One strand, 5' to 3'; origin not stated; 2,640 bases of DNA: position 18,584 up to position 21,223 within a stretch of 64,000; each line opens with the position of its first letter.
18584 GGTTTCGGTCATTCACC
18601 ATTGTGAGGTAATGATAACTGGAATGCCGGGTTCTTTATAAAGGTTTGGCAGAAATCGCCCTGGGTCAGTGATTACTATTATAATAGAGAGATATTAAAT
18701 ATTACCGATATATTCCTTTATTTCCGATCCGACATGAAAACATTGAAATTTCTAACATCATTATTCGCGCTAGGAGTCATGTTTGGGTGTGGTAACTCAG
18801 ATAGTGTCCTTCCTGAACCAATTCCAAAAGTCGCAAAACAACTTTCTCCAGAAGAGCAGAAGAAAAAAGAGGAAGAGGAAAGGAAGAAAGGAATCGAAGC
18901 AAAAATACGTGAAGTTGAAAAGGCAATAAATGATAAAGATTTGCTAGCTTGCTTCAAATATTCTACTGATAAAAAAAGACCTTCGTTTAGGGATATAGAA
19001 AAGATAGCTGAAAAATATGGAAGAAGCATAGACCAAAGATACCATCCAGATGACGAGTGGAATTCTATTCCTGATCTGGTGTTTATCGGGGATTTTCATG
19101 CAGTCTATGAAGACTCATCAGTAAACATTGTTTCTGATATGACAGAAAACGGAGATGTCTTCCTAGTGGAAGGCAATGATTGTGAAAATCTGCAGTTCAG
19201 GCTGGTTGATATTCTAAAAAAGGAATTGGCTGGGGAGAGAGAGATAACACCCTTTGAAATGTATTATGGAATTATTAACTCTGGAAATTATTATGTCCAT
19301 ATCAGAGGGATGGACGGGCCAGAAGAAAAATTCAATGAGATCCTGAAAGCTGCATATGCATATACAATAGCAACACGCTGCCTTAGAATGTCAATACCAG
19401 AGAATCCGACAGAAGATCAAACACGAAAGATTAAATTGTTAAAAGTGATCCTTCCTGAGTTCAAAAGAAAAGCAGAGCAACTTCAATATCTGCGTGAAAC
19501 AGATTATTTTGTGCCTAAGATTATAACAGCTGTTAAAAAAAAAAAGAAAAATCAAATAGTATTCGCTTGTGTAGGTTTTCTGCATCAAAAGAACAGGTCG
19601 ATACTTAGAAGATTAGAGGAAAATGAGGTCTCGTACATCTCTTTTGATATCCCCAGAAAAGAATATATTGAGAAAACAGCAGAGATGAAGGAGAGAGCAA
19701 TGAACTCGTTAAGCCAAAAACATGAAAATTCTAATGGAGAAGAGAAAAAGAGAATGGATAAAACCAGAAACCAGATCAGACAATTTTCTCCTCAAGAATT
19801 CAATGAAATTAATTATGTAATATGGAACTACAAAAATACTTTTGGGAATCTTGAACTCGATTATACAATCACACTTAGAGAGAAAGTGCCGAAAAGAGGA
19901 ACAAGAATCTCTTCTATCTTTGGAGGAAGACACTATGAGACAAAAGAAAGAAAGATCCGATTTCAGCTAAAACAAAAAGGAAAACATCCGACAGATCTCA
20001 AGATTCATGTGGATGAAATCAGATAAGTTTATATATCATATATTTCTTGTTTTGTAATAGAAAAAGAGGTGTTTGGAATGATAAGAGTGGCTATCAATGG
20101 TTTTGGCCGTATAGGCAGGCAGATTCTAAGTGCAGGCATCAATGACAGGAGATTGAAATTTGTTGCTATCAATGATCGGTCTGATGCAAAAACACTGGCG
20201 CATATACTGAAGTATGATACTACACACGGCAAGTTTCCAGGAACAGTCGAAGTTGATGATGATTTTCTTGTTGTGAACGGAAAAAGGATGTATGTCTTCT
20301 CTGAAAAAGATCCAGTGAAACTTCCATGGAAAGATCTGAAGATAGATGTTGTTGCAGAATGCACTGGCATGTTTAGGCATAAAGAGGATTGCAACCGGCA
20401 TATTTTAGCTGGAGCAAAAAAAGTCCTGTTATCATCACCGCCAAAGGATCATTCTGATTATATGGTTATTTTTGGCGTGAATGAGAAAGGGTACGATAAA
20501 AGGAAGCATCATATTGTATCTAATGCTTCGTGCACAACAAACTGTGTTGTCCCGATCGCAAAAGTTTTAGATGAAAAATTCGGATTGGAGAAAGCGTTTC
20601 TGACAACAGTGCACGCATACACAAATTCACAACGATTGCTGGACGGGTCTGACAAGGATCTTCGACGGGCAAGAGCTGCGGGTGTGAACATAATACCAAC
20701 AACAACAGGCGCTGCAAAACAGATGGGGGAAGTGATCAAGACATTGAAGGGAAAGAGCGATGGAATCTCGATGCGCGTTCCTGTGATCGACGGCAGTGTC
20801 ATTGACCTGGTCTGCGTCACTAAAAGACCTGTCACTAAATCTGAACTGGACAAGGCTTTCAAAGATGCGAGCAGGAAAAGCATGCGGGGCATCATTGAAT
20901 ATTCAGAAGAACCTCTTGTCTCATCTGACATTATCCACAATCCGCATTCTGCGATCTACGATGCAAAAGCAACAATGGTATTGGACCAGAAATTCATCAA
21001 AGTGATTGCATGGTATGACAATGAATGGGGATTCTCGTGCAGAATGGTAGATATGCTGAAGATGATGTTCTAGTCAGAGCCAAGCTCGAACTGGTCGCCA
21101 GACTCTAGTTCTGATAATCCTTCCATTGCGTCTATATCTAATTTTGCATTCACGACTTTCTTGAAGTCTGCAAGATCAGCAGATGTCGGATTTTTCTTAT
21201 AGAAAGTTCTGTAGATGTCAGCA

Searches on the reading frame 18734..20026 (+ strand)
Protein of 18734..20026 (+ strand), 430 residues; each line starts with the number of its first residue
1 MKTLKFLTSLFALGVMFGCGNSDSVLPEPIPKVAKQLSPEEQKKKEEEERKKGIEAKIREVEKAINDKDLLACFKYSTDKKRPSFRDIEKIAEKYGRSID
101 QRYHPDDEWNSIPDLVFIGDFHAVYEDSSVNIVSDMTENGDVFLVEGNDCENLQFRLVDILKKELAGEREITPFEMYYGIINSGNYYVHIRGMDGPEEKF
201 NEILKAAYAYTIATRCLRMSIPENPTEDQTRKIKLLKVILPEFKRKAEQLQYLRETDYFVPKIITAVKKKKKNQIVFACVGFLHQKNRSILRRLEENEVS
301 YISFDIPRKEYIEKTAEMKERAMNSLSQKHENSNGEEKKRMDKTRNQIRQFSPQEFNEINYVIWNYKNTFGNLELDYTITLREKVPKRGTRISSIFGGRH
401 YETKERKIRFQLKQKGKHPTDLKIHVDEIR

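Call 15: search_protein_families(library=pfam, proteins=[window:18734-20026:+], max_evalue=0.001)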
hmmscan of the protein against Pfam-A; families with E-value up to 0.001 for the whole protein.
window:18734-20026:+ (430 aa): 0 families

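Call 23: search_protein_families(library=ncbifam, proteins=[window:18734-20026:+], max_evalue=0.1)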
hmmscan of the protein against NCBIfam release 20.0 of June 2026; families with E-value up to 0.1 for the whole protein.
window:18734-20026:+ (430 aa): 1 family
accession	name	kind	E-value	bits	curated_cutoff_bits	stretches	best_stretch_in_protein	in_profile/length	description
NF041864.1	EpsV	equivalog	0.071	11.6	800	0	41-92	236-287/484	PCP family exopolysaccharide biosynthesis protein EpsV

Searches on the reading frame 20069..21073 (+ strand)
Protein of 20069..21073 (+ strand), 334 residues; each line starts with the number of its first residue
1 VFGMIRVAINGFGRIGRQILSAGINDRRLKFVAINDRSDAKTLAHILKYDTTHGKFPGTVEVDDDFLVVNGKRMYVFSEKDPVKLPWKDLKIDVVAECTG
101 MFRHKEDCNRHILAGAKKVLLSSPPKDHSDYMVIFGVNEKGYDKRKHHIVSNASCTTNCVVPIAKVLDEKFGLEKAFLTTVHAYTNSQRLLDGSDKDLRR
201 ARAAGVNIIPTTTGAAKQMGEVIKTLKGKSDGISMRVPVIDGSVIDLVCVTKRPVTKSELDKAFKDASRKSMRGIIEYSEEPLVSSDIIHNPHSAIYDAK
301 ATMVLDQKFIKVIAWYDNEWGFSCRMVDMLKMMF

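Call 15: search_protein_families(library=pfam, proteins=[window:20069-21073:+], max_evalue=0.001)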
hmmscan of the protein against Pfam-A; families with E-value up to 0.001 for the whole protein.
window:20069-21073:+ (334 aa): 3 families
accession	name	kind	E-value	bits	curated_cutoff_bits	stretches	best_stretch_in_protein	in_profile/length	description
PF02800.25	Gp_dh_C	-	2.8e-60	202.9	24.4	1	161-316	2-158/158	Glyceraldehyde 3-phosphate dehydrogenase, C-terminal domain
PF00044.30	Gp_dh_N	-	1.5e-37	128.4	31.7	1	5-104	1-100/101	Glyceraldehyde 3-phosphate dehydrogenase, NAD binding domain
PF01113.26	DapB_N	-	0.00013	22.5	25.6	0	5-42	1-39/124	Dihydrodipicolinate reductase, N-terminus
